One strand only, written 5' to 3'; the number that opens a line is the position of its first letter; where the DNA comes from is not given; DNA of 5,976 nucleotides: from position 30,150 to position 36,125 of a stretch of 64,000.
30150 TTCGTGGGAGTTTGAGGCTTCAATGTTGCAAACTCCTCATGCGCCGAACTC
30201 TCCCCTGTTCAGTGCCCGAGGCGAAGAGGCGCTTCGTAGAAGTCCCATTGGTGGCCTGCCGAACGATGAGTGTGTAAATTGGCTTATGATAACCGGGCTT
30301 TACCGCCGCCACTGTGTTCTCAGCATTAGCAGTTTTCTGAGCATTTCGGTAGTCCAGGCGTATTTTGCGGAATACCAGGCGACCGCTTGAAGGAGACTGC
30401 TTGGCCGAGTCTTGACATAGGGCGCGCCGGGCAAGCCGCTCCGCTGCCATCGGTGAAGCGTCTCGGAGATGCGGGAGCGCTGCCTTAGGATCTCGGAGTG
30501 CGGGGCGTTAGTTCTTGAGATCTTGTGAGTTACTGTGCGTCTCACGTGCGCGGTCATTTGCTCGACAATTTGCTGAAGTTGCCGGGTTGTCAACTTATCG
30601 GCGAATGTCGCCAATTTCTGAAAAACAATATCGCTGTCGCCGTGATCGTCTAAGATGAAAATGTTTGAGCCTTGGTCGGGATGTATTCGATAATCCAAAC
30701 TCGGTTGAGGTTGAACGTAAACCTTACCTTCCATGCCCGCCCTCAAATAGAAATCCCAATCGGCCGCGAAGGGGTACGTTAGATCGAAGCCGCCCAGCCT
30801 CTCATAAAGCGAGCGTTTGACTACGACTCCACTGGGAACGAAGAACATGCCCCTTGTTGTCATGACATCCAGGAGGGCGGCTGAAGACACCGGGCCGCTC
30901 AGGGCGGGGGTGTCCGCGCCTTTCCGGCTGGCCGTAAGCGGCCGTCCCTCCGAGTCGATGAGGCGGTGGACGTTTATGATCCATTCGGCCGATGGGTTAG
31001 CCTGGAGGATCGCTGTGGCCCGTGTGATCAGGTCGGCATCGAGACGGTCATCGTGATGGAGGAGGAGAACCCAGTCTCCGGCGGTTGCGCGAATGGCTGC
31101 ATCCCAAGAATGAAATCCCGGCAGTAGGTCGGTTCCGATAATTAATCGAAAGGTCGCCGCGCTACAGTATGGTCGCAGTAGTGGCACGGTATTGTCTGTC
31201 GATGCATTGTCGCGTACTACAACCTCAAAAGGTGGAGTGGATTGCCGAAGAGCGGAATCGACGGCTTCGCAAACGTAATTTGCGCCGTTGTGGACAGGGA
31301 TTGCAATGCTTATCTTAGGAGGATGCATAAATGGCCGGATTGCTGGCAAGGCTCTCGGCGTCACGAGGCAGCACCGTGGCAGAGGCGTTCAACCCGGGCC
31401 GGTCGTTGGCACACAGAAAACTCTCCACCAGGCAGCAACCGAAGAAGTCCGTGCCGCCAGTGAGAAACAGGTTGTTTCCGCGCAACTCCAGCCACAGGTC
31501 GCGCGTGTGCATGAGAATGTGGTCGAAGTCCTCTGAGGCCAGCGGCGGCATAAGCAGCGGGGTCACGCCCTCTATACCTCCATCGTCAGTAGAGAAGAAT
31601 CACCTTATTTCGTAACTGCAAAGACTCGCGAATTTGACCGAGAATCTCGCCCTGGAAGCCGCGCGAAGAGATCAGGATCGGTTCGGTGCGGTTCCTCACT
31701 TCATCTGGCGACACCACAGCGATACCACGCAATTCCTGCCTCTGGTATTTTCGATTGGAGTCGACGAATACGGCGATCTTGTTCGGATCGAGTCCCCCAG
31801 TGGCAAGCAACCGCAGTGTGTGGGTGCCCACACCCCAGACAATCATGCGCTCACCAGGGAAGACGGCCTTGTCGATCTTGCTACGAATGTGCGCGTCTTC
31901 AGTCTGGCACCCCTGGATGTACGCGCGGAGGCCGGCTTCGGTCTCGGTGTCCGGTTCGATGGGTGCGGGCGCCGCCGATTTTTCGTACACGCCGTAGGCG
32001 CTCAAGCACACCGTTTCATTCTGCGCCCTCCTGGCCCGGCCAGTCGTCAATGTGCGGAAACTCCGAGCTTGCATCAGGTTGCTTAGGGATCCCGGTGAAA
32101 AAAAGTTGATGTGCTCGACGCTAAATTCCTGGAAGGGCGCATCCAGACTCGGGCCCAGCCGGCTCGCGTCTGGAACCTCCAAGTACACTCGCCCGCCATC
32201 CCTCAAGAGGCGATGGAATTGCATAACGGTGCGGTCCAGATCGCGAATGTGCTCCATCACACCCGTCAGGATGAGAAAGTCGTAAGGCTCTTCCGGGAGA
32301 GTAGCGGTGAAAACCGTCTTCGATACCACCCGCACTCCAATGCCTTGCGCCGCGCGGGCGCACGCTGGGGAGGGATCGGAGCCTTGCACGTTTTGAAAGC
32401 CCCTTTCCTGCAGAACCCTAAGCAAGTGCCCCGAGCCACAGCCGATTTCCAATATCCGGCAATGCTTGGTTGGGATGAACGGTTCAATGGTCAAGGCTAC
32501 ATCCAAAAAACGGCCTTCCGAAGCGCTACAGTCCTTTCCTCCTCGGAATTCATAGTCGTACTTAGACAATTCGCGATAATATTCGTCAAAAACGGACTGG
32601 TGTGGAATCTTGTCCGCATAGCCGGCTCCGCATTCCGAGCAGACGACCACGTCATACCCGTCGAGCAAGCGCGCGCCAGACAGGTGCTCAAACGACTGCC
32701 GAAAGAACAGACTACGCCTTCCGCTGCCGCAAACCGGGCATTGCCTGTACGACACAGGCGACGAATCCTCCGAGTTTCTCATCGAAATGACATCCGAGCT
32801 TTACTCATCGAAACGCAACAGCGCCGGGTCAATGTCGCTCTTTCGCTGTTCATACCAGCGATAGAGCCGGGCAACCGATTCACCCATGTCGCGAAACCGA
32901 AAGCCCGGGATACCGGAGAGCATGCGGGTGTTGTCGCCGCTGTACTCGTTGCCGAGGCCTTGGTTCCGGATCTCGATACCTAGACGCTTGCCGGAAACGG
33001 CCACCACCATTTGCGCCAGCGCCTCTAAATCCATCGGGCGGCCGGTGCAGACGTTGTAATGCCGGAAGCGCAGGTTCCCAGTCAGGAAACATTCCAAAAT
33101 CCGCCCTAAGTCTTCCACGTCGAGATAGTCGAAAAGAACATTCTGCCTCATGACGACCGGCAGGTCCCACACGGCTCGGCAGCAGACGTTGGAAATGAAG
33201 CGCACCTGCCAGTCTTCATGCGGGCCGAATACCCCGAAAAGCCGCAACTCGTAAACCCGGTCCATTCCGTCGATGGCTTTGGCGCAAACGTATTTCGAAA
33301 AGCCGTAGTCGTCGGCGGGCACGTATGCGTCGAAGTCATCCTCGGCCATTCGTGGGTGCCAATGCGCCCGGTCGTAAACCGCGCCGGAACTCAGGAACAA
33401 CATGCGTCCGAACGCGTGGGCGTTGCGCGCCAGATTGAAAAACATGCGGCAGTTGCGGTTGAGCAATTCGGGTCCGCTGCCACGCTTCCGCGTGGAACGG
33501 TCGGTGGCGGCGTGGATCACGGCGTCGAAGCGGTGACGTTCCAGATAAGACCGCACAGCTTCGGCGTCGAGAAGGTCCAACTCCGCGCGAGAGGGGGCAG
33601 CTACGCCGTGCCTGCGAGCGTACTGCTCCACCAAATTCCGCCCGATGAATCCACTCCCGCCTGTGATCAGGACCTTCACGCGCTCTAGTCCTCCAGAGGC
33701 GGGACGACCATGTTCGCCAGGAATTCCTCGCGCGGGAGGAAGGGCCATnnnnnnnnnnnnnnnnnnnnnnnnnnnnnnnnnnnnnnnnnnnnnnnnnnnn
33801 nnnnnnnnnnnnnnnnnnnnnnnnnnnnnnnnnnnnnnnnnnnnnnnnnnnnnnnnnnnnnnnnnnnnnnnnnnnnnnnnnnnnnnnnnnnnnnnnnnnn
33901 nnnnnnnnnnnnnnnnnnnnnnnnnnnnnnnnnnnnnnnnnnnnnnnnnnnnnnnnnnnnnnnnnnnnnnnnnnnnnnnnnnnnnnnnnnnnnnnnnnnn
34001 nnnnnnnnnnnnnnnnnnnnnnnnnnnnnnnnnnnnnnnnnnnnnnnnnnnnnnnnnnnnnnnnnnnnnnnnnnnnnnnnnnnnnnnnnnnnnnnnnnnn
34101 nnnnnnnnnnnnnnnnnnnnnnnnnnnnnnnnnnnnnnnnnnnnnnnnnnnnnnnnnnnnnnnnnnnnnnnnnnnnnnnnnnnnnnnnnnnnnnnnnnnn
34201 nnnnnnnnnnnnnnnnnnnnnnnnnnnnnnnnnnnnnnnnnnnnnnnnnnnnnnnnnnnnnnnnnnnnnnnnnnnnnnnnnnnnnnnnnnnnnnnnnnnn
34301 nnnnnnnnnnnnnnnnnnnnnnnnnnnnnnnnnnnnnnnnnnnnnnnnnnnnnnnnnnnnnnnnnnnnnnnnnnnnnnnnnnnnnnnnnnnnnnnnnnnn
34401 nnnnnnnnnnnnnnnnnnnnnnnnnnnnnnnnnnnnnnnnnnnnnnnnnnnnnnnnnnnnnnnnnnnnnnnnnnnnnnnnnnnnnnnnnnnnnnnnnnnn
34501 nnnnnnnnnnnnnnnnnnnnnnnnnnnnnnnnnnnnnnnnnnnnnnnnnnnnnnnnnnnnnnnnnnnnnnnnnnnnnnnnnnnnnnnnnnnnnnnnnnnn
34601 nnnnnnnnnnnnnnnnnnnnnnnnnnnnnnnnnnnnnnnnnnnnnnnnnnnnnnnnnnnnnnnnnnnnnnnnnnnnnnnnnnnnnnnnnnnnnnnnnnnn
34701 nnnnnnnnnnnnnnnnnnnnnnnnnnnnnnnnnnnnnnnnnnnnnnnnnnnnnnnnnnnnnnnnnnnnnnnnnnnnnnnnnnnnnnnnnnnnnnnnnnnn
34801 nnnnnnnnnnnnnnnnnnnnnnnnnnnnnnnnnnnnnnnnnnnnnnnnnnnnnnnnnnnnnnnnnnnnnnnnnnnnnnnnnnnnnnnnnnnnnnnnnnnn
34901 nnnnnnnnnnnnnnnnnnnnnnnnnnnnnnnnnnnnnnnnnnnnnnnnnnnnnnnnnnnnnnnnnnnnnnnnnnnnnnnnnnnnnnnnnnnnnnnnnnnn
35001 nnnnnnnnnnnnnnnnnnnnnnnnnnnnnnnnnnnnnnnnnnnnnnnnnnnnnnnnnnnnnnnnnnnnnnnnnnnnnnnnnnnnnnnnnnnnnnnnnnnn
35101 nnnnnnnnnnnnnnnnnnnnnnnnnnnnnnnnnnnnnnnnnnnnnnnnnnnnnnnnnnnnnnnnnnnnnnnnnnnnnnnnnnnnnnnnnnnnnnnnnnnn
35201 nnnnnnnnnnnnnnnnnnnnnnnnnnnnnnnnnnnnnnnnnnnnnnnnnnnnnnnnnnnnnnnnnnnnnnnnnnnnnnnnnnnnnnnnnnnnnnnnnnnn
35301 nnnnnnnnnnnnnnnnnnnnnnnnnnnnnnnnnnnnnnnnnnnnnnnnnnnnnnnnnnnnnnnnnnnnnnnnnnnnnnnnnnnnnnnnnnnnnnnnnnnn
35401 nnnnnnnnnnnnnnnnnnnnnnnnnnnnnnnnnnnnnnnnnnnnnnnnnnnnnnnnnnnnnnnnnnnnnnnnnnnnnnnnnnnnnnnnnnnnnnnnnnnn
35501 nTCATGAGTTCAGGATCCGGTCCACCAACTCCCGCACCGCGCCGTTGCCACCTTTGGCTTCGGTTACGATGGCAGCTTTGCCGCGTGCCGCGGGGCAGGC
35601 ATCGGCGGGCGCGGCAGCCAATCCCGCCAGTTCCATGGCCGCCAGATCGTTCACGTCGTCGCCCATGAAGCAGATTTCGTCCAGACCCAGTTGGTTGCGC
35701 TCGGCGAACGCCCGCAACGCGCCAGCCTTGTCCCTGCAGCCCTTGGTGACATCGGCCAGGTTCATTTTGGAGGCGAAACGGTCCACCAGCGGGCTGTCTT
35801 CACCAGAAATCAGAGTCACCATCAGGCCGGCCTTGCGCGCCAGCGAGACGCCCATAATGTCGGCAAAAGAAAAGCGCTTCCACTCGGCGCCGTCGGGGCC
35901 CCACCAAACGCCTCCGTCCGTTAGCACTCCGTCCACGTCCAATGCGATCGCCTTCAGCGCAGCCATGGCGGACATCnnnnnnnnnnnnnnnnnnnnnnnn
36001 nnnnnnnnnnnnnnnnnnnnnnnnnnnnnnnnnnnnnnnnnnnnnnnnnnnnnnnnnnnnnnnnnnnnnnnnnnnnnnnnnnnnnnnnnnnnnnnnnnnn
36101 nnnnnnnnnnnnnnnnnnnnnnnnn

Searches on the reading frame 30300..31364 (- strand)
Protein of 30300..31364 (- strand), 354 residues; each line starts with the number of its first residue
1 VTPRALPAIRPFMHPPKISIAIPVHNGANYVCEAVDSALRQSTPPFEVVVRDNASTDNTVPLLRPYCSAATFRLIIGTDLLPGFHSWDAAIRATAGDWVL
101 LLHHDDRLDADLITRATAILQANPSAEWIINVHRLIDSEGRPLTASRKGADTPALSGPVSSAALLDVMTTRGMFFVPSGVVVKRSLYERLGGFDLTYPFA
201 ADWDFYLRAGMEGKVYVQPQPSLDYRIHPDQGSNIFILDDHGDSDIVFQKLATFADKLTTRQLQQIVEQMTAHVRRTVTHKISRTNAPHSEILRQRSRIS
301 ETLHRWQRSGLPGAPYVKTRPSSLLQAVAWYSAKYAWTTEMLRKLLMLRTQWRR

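Call 59: search_protein_families(library=pfam, max_evalue=0.00001, proteins=[window:30300-31364:-])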
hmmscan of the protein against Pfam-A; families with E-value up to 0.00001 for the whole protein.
window:30300-31364:- (354 aa): 3 families
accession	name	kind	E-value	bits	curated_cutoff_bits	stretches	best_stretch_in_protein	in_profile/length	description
PF00535.33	Glycos_transf_2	-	3.8e-16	59.9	23.3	1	19-126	1-109/168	Glycosyl transferase family 2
PF13641.12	Glyco_tranf_2_3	-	6.3e-10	39.9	27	1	16-272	2-226/230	Glycosyltransferase like family 2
PF10111.15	Glyco_tranf_2_2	-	7.7e-08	32.6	27.3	1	20-228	4-218/276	Glycosyltransferase like family 2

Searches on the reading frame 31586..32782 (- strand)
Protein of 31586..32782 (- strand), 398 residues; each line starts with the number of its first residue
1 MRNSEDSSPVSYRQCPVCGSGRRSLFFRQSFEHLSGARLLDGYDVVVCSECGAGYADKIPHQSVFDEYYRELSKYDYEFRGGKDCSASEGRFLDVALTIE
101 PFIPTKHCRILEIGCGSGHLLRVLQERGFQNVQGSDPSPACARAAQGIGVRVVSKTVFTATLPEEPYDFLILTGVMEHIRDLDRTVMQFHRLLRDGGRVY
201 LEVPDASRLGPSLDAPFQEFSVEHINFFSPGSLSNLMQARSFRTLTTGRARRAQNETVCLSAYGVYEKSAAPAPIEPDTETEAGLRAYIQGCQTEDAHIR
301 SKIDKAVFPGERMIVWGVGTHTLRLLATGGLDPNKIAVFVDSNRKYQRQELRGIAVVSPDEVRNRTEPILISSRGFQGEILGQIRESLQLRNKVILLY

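Call 59: search_protein_families(library=pfam, max_evalue=0.00001, proteins=[window:31586-32782:-])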
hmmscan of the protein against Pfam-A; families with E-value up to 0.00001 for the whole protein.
window:31586-32782:- (398 aa): 5 families
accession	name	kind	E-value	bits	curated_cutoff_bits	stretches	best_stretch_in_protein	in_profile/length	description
PF13489.12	Methyltransf_23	-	7.1e-28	97.8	27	1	105-245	21-162/164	Methyltransferase domain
PF08242.18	Methyltransf_12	-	1.3e-14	55.1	30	1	111-199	1-98/98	Methyltransferase domain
PF13649.12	Methyltransf_25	-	3.5e-13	50.5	27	1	110-197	1-97/97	Methyltransferase domain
PF08241.18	Methyltransf_11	-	8e-13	49.3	21.2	1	111-200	1-94/95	Methyltransferase domain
PF13847.12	Methyltransf_31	-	6.4e-08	32.8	27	1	105-205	2-113/145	Methyltransferase domain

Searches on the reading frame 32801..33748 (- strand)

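Call 59: search_protein_families(library=pfam, max_evalue=0.00001, proteins=[window:32801-33748:-])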
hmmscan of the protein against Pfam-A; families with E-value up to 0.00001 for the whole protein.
window:32801-33748:- (315 aa): 3 families
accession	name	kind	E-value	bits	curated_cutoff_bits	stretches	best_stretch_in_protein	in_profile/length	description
PF01370.27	Epimerase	-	2.8e-26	92.8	20.9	1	26-234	1-240/240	NAD dependent epimerase/dehydratase family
PF04321.23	RmlD_sub_bind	-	8.2e-16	58.3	27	1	25-185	2-163/287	RmlD substrate binding domain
PF16363.11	GDP_Man_Dehyd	-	8.6e-08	32.4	27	0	56-254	58-268/332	GDP-mannose 4,6 dehydratase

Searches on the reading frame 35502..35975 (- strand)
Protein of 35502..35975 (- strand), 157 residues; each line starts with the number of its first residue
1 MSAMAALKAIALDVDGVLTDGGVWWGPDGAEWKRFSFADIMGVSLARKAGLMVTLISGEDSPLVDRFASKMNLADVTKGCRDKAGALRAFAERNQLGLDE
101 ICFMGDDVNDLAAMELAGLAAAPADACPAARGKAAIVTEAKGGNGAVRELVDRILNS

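Call 59: search_protein_families(library=pfam, max_evalue=0.00001, proteins=[window:35502-35975:-])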
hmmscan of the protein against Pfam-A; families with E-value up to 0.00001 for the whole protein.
window:35502-35975:- (157 aa): 2 families
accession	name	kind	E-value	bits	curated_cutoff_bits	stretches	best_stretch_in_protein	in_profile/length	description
PF08282.18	Hydrolase_3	-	3.3e-08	34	20.9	1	65-146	170-251/255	haloacid dehalogenase-like hydrolase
PF00702.32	Hydrolase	-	2.5e-06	28.5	26.4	0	46-118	110-191/191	haloacid dehalogenase-like hydrolase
